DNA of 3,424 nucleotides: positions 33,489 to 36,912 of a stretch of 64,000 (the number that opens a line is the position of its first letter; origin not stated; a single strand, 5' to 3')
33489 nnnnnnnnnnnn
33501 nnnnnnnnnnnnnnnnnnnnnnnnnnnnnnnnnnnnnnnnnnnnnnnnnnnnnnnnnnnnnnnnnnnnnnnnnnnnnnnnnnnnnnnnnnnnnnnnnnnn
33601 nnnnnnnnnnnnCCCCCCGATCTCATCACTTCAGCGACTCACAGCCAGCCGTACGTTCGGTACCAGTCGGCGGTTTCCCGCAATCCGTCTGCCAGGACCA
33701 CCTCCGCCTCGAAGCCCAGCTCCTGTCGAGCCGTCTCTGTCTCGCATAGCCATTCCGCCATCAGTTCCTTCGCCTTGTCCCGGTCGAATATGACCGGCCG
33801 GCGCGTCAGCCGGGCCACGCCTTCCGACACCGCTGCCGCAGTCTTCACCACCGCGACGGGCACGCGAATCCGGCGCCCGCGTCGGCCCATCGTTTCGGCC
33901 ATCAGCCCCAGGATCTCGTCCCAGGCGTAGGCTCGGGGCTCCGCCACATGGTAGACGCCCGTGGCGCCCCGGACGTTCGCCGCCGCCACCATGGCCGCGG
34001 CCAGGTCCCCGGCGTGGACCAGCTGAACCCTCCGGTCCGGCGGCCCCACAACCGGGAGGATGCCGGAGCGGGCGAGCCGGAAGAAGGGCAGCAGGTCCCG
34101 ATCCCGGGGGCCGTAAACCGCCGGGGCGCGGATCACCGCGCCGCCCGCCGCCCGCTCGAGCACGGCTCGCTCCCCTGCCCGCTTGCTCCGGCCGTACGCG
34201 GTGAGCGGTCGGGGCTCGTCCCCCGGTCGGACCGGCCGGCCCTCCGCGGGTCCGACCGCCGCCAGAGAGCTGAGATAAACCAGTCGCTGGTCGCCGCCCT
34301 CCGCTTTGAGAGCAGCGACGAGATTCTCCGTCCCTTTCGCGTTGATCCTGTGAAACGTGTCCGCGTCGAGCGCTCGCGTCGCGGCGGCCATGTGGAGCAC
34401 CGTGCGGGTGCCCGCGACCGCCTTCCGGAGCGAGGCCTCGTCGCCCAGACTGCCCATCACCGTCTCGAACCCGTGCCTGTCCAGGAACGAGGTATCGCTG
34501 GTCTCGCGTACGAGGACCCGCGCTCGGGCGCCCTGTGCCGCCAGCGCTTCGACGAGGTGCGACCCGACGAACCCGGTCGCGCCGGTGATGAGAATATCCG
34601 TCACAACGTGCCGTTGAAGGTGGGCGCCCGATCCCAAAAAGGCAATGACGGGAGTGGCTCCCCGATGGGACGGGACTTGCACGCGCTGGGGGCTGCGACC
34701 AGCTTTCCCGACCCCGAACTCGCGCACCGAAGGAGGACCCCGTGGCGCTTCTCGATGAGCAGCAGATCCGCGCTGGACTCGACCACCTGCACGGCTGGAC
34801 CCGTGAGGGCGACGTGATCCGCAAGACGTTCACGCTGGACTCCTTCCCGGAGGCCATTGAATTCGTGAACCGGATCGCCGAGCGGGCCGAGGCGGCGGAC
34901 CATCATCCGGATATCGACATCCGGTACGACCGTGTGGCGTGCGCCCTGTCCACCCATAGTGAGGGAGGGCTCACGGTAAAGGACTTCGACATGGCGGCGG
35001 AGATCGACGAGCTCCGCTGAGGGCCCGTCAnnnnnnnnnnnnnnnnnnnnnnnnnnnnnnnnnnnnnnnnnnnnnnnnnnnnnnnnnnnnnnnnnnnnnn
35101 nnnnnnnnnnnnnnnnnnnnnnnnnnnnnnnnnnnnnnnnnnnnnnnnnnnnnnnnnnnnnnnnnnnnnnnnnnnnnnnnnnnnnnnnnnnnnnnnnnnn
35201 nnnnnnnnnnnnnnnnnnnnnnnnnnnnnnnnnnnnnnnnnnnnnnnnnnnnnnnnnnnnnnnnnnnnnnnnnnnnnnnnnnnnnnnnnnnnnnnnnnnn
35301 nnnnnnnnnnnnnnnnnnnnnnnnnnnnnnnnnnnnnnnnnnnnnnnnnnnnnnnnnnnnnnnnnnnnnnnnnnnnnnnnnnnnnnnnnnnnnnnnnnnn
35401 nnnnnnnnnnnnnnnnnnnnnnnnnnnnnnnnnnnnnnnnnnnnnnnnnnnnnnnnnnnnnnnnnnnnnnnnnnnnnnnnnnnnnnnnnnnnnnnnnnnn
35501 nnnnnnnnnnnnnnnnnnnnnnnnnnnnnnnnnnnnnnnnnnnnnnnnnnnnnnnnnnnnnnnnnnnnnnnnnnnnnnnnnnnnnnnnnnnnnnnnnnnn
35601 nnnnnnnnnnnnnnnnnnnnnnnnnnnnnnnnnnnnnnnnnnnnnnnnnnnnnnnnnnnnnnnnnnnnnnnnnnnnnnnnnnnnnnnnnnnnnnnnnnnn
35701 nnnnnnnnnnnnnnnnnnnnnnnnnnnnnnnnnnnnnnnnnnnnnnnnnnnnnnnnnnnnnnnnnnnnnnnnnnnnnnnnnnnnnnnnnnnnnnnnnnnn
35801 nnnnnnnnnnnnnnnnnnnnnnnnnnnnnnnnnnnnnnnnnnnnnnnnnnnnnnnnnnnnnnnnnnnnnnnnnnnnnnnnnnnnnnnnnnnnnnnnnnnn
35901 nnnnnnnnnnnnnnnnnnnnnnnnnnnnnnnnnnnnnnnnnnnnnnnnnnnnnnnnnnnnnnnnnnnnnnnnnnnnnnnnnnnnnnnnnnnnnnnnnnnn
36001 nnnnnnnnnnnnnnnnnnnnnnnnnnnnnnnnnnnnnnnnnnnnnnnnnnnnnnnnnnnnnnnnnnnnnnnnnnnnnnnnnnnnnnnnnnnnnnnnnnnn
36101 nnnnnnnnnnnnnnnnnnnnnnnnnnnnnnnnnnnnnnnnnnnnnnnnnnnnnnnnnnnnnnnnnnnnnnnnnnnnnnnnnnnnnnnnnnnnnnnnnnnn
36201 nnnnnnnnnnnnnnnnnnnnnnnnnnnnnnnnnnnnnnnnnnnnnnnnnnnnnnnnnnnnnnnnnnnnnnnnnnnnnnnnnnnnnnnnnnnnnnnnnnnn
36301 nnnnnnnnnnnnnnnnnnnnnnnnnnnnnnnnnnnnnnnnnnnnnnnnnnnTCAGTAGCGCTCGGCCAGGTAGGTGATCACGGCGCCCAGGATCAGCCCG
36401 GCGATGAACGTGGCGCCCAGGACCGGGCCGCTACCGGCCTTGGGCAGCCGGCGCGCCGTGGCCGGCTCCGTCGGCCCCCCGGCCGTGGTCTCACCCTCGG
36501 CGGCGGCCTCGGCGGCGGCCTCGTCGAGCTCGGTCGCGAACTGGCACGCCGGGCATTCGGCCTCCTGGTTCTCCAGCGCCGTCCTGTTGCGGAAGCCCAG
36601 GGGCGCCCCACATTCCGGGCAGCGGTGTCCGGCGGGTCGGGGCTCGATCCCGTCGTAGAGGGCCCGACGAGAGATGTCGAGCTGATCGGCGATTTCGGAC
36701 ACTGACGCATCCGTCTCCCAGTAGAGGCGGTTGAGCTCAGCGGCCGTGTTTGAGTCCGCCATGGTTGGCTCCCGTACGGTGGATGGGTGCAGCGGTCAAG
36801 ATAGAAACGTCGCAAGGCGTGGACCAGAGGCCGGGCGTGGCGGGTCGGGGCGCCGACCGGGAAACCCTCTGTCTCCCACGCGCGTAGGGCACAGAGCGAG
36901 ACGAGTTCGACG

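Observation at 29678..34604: Compact sphingoid- or capnoid-type lipid biosynthesis operon with a PAP2_3 head-group enzyme and a CPBP protease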

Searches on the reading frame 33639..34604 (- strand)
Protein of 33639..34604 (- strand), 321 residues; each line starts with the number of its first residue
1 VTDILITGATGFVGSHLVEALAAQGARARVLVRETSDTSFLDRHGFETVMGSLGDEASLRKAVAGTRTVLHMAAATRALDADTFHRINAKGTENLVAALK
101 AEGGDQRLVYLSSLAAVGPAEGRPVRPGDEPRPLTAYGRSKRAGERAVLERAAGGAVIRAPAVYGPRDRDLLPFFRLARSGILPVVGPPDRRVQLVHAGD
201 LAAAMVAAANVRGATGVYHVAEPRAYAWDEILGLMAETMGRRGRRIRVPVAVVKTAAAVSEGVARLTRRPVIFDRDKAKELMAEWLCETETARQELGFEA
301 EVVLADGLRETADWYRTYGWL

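Call 3: search_protein_families(library=pfam, proteins=[window:33639-34604:-], max_evalue=0.01)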
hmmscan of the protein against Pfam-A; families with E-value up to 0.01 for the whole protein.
window:33639-34604:- (321 aa): 9 families
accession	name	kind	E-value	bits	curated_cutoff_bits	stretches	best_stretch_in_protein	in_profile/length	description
PF01370.27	Epimerase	-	1.9e-32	113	20.9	1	4-211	1-227/240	NAD dependent epimerase/dehydratase family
PF04321.23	RmlD_sub_bind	-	2.2e-24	86.5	27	1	3-246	2-238/287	RmlD substrate binding domain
PF01073.25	3Beta_HSD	-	3.1e-24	85.9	22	1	5-210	1-230/280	3-beta hydroxysteroid dehydrogenase/isomerase family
PF16363.11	GDP_Man_Dehyd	-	1.2e-17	64.9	27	1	5-311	1-332/332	GDP-mannose 4,6 dehydratase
PF13460.12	NAD_binding_10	-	1.5e-15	58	27.2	1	8-148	1-131/184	NAD(P)H-binding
PF05368.20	NmrA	-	2.2e-15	57.5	27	1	3-114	4-108/298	NmrA-like family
PF07993.18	NAD_binding_4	-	3.1e-13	49.9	20.1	2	6-44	1-42/258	Male sterility protein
PF02719.21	Polysacc_synt_2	-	1.4e-05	24.9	20.2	1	4-120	1-135/293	Polysaccharide biosynthesis protein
PF08659.16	KR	-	0.0049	17.2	22.6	0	4-35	3-34/180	KR domain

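Call 4: search_protein_families(library=ncbifam, proteins=[window:33639-34604:-], max_evalue=0.01)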
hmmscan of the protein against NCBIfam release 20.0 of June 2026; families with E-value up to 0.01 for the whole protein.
window:33639-34604:- (321 aa): 31 families (the best 25 are shown)
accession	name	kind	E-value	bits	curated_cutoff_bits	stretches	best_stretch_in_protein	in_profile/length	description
TIGR03466.1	HpnA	hypoth_equivalog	9.5e-44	149.6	367.65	1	4-319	3-325/327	hopanoid-associated sugar epimerase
NF042422.1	oxyalk_red_OleD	equivalog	1.3e-25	90.5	580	1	3-315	2-328/329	2-alkyl-3-oxoalkanoate reductase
NF042423.1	oxyalk_red_Shew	equivalog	1e-22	80.7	580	1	3-309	10-329/331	2-alkyl-3-oxoalkanoate reductase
TIGR01214.1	rmlD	equivalog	1.5e-21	76.7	224.05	1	4-270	2-253/285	dTDP-4-dehydrorhamnose reductase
NF052578.1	StrlDmthSdmBMthl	equivalog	2.6e-20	73.4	600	1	4-318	3-325/328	sterol demethylase protein SdmB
TIGR01746.1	Thioester-redct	subfamily_domain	6.2e-16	58.6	213.35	2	65-255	88-294/371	thioester reductase domain-containing protein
NF058621.1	DiazavRedAvaA7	equivalog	4.8e-15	56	400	1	4-241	3-250/304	3-diazoavenalumate denitrifying reductase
TIGR04180.1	EDH_00030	hypoth_equivalog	3.7e-14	52.5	475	1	4-168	1-180/297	NAD-dependent 4,6-dehydratase LegB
TIGR02197.1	heptose_epim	equivalog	4.1e-14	52.5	274.6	1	4-152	1-153/316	ADP-glyceromanno-heptose 6-epimerase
NF043036.1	ErythonDh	equivalog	1.4e-13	50.8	325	1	4-150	3-162/321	D-erythronate dehydrogenase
TIGR01179.1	galE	equivalog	3.7e-13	49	262.3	1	4-148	2-156/332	UDP-glucose 4-epimerase GalE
NF005539.0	PRK07201.1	equivalog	1.4e-11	43.9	549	1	4-123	3-134/657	SDR family oxidoreductase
NF041293.1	G6PDh_Azf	equivalog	3.8e-10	39.6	400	1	3-124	4-126/252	NAD-dependent glucose-6-phosphate dehydrogenase Azf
TIGR01777.1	yfcH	hypoth_equivalog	8.6e-10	38.7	207.35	1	4-255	1-256/292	TIGR01777 family oxidoreductase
NF050030.1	thlkprotThyD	equivalog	1.7e-09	37.3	400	1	4-249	3-259/305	thylakoid membrane protein ThyD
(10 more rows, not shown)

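Call 19: search_solved_structures(query=window:33639-34604:-, max_evalue=0.00001)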
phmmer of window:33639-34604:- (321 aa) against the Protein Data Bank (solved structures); distinct sequences matched with E-value up to 0.00001: 39.
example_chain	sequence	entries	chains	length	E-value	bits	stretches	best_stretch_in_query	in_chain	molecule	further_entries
3wj7_A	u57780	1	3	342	5.2e-26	94.8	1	4-319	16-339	Putative oxidoreductase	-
6kv9_A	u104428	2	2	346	6.2e-17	65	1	3-242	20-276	MoeE5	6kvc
6wjb_A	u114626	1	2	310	2e-16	63.3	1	4-174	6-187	NAD-dependent epimerase/dehydratase family protein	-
7ar7_P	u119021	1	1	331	4.7e-16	62.1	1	6-286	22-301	NADH dehydrogenase [ubiquinone] 1 alpha subcomplex subunit 9, mitochondrial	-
7a23_T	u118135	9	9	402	9.1e-16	61.2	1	6-286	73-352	39kDa | NADH dehydrogenase [ubiquinone] 1 alpha subcomplex subunit 9, mitochondrial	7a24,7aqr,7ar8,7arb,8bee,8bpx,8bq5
6wj9_A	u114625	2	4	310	1.9e-15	60.1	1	4-174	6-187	NAD-dependent epimerase/dehydratase family protein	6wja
6x89_A9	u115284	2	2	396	3.3e-15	59.4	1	6-265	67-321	NADH dehydrogenase [ubiquinone] 1 alpha subcomplex subunit 9, mitochondrial isoform X1 | NDUA9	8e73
6jkg_A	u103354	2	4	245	1.2e-14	57.5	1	6-195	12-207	Sterol-4-alpha-carboxylate 3-dehydrogenase, decarboxylating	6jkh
8rdg_A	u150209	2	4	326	8.3e-12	48.2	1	4-168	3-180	SDR family NAD(P)-dependent oxidoreductase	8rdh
9g83_P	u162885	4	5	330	1.6e-11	47.3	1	5-258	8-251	NAD-dependent epimerase/dehydratase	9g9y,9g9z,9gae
8rdi_A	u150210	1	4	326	3e-11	46.4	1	4-168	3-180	SDR family NAD(P)-dependent oxidoreductase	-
8esw_A9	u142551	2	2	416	3.8e-11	46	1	6-239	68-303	NADH dehydrogenase (Ubiquinone) 39 kDa subunit, isoform A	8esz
4id9_A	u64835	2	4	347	9.8e-11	44.6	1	4-158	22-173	SHORT-CHAIN DEHYDROGENASE/REDUCTASE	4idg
1r6d_A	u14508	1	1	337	1.1e-10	44.5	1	4-247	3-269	TDP-glucose-4,6-dehydratase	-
8b9z_P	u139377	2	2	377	1.2e-10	44.4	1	6-239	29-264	NADH dehydrogenase (Ubiquinone) 39 kDa subunit, isoform A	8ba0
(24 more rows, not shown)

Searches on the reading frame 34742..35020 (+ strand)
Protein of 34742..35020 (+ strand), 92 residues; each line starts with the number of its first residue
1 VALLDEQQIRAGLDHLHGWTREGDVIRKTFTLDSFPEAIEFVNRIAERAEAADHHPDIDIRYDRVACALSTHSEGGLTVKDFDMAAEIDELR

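Call 22: search_protein_families(library=pfam, proteins=[window:34742-35020:+], max_evalue=0.01)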
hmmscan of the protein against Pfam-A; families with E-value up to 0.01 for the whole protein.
window:34742-35020:+ (92 aa): 1 family
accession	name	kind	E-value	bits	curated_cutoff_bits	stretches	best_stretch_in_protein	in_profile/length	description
PF01329.24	Pterin_4a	-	1.1e-31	109.2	26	1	3-91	2-91/91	Pterin 4 alpha carbinolamine dehydratase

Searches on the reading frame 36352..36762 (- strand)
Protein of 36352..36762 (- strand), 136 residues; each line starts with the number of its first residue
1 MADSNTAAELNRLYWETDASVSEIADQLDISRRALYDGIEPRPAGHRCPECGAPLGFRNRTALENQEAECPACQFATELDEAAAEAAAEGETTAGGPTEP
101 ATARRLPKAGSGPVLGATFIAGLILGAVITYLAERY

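Call 22: search_protein_families(library=pfam, proteins=[window:36352-36762:-], max_evalue=0.01)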
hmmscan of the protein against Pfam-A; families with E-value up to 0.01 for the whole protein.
window:36352-36762:- (136 aa): 5 families
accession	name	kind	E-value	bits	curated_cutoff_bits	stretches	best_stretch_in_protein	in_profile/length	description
PF04297.20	UPF0122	-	1.7e-05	25.4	22.7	1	12-40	27-55/101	Putative helix-turn-helix protein, YlxM / p13 like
PF13384.12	HTH_23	-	0.0035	17.5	24.6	1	12-36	12-35/50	Homeodomain-like domain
PF03119.21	DNA_ligase_ZBD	-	0.0038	17.5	25.8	0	47-56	1-10/27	NAD-dependent DNA ligase C4 zinc finger domain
PF08279.18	HTH_11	-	0.0061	16.8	25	0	19-39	16-36/55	HTH domain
PF06677.18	Auto_anti-p27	-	0.0066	17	24.1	1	46-74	16-40/40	Sjogren's syndrome/scleroderma autoantigen 1 (Autoantigen p27)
